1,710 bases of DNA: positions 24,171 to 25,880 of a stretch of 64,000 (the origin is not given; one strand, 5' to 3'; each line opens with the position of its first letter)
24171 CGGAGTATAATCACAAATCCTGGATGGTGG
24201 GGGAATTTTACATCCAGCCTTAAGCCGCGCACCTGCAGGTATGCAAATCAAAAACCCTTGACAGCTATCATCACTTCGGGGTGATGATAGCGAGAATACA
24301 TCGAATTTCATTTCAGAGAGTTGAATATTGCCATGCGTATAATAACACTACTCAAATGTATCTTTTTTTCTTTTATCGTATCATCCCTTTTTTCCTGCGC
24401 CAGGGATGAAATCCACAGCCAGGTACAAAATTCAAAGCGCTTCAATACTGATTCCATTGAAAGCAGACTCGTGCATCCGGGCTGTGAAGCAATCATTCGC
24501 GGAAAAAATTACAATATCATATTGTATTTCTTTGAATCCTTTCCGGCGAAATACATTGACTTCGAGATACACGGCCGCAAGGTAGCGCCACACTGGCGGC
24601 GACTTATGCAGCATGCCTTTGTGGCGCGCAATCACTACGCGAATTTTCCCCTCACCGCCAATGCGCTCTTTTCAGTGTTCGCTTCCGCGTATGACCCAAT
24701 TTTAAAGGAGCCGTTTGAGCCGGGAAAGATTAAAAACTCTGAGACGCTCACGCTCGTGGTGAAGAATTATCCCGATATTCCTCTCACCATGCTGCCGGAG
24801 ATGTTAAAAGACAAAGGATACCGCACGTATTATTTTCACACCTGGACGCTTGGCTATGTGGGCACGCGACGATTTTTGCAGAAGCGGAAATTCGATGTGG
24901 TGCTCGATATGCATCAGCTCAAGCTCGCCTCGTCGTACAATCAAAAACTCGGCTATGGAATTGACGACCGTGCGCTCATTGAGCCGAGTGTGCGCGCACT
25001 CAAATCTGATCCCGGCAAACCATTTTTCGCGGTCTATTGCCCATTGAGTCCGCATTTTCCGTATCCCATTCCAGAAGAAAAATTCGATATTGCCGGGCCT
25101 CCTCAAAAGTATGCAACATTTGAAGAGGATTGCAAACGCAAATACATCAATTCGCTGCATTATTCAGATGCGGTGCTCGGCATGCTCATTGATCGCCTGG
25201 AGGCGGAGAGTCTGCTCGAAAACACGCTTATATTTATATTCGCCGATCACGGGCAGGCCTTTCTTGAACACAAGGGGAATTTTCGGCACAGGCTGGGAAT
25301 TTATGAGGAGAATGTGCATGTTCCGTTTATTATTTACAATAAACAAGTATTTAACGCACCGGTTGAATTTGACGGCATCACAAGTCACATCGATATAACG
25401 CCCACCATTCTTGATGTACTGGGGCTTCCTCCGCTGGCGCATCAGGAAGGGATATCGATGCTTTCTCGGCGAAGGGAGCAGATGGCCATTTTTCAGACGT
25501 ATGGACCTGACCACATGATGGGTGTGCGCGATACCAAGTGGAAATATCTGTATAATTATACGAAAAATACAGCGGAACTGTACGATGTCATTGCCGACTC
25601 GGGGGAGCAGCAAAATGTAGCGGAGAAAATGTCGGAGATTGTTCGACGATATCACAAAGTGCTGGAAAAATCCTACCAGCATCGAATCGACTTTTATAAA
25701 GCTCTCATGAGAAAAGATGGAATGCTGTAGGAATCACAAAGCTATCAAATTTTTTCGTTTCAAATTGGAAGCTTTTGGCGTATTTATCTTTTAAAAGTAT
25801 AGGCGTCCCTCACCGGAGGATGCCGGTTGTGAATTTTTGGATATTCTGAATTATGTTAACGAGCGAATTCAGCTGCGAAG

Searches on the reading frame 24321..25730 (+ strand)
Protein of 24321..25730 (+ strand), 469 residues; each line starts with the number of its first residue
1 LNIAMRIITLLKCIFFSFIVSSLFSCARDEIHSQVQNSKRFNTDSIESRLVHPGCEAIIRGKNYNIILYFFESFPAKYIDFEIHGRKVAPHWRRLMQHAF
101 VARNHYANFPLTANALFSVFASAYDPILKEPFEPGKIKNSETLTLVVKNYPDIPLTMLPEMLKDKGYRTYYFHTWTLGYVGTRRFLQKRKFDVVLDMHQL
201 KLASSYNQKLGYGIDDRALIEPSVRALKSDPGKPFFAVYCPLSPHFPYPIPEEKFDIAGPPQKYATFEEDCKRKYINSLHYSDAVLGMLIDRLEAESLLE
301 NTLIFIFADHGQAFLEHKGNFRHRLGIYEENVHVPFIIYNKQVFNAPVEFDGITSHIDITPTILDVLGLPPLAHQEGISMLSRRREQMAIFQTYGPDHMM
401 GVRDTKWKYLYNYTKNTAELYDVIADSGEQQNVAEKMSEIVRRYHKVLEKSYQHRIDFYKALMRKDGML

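Call 20: search_protein_families(library=pfam, proteins=[window:24321-25730:+], max_evalue=0.00001)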
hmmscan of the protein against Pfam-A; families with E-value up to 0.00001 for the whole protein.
window:24321-25730:+ (469 aa): 3 families
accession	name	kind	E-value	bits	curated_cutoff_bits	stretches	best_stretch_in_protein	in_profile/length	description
PF00884.28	Sulfatase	-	1.5e-46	159.5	25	1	65-368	2-300/301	Sulfatase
PF16347.10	SGSH_C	-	2.4e-09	37.9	29.3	1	319-450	4-150/154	N-sulphoglucosamine sulphohydrolase, C-terminal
PF01663.27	Phosphodiest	-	3.8e-06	27.2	23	0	274-316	183-227/342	Type I phosphodiesterase / nucleotide pyrophosphatase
